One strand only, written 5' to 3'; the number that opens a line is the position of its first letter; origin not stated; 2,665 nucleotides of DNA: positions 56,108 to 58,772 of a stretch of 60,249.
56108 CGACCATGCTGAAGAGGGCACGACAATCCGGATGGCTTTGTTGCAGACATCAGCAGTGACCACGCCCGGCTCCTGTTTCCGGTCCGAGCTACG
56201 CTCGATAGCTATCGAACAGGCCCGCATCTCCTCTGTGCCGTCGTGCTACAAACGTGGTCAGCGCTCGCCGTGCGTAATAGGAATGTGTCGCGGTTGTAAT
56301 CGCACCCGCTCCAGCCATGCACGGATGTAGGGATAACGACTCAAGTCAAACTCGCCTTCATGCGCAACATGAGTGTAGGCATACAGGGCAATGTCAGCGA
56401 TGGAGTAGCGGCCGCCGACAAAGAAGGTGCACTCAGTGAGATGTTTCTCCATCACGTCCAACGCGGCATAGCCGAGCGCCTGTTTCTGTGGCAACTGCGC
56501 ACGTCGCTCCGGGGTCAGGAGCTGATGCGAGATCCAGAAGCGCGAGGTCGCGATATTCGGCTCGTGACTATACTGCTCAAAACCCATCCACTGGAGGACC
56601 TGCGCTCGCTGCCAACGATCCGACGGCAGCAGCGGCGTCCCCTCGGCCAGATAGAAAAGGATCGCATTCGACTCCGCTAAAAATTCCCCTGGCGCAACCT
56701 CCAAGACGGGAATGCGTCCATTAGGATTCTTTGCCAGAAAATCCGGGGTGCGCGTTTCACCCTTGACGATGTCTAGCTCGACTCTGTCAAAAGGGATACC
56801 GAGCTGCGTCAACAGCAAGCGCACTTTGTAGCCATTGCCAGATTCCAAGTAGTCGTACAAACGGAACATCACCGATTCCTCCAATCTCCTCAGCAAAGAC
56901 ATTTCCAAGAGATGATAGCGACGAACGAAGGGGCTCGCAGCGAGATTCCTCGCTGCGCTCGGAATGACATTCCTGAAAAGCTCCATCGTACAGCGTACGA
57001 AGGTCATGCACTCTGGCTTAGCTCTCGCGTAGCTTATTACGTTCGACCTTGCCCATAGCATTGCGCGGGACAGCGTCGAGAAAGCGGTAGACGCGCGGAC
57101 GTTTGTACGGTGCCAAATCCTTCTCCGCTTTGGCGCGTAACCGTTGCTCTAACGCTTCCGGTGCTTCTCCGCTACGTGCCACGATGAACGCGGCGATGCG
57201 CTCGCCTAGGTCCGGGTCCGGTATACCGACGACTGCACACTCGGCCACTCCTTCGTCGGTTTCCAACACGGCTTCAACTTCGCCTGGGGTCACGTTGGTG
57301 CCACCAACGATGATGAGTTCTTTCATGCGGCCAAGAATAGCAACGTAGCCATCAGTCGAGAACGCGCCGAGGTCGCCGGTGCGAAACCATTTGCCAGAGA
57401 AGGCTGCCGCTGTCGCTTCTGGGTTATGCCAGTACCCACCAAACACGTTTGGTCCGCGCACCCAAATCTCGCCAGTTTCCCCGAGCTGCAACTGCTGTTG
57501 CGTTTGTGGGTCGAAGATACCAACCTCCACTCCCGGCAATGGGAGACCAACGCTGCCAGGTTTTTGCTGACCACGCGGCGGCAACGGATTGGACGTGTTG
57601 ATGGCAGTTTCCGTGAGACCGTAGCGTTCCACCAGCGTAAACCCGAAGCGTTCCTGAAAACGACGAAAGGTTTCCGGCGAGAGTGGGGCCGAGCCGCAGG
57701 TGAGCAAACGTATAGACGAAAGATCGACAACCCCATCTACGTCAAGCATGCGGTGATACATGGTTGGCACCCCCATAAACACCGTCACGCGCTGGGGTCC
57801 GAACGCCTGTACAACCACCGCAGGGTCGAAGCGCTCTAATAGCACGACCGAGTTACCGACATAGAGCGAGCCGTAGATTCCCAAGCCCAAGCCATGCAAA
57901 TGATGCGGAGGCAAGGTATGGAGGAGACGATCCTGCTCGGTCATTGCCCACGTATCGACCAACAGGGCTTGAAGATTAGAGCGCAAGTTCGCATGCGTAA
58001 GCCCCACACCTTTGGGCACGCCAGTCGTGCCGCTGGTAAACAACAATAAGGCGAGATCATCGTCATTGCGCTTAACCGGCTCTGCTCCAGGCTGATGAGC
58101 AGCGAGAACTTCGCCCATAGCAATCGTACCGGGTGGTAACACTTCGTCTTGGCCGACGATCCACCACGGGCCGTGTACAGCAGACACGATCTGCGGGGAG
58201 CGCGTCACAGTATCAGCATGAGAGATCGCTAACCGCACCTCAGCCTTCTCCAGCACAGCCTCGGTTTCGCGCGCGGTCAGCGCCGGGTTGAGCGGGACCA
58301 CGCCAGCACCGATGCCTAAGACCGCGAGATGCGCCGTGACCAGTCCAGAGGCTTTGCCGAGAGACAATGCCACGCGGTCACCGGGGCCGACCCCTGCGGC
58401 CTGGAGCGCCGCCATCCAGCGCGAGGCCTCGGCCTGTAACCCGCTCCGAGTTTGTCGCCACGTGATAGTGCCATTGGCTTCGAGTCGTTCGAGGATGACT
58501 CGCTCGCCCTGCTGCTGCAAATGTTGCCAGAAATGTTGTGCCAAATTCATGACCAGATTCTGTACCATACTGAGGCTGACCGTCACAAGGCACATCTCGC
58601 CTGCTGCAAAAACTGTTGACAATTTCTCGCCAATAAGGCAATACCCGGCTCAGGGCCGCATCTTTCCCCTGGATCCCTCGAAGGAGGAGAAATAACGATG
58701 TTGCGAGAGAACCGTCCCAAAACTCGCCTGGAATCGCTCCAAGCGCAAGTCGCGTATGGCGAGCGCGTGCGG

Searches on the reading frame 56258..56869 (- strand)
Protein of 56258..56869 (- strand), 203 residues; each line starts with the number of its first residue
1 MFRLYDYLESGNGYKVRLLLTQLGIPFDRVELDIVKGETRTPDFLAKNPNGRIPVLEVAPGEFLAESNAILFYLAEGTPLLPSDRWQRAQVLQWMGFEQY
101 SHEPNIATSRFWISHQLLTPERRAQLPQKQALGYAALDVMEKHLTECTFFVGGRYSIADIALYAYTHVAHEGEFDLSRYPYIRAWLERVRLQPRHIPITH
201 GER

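Call 84: find_encoding_contigs(protein=window:56258-56869:-, flank=10000, max_places=1)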
Protein window:56258-56869:- (203 aa): 2 contigs read that carry it; 1 place shown.
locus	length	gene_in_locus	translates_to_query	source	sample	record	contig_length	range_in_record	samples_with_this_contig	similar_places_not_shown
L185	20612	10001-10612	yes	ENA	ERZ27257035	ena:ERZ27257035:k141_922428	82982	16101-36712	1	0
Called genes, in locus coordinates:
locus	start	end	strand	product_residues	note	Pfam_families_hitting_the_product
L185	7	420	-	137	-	PF11969:DcpS_C, PF01230:HIT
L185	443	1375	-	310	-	PF00135:COesterase, PF20434:BD-FAE, PF07859:Abhydrolase_3, PF00326:Peptidase_S9 (weak)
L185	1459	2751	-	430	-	PF07690:MFS_1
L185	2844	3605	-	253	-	-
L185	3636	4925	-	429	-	PF00012:HSP70, PF06723:MreB_Mbl (faint), PF00012:HSP70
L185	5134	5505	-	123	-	PF01850:PIN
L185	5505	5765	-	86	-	-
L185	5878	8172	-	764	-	PF01590:GAF, PF13185:GAF_2 (weak), PF13492:GAF_3 (faint), PF13191:AAA_16 (faint), PF05157:MshEN (weak), PF00437:T2SSE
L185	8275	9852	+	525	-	PF00501:AMP-binding, PF13193:AMP-binding_C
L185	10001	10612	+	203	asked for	PF02798:GST_N, PF13417:GST_N_3, PF13409:GST_N_2, PF00043:GST_C, PF14497:GST_C_3 (weak), PF13410:GST_C_2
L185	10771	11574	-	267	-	PF25087:GMPPB_C (weak), PF25084:LbH_EIF2B (weak), PF00132:Hexapep, PF13720:Acetyltransf_11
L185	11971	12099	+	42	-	-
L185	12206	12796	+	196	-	PF13580:SIS_2, PF01380:SIS (weak)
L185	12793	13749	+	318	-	-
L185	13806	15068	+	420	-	PF00296:Bac_luciferase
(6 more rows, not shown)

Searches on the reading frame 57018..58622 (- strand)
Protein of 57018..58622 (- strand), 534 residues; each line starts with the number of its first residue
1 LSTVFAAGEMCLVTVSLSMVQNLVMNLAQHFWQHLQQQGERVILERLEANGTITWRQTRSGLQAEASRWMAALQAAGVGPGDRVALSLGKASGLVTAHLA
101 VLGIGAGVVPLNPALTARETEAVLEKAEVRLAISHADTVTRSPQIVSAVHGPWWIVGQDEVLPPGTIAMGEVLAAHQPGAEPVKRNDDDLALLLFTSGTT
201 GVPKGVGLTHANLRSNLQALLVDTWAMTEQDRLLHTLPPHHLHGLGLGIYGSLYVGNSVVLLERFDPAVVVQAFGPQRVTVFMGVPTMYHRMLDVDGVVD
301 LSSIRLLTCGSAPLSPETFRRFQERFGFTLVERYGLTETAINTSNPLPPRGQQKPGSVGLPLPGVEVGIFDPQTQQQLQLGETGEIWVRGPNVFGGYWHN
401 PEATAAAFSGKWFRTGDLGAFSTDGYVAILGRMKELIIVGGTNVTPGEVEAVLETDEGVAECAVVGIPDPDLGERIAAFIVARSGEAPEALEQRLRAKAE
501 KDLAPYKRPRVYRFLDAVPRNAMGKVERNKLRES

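Call 79: search_protein_families(library=pfam, proteins=[window:57018-58622:-], max_evalue=0.00001)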
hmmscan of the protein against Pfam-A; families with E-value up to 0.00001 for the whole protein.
window:57018-58622:- (534 aa): 2 families
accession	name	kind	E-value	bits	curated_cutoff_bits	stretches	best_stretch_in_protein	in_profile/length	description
PF00501.34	AMP-binding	-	8.5e-86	288.6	29.9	1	31-398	1-384/384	AMP-binding enzyme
PF13193.12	AMP-binding_C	-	1.2e-19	71.4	24.5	1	448-525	1-76/76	AMP-binding enzyme C-terminal domain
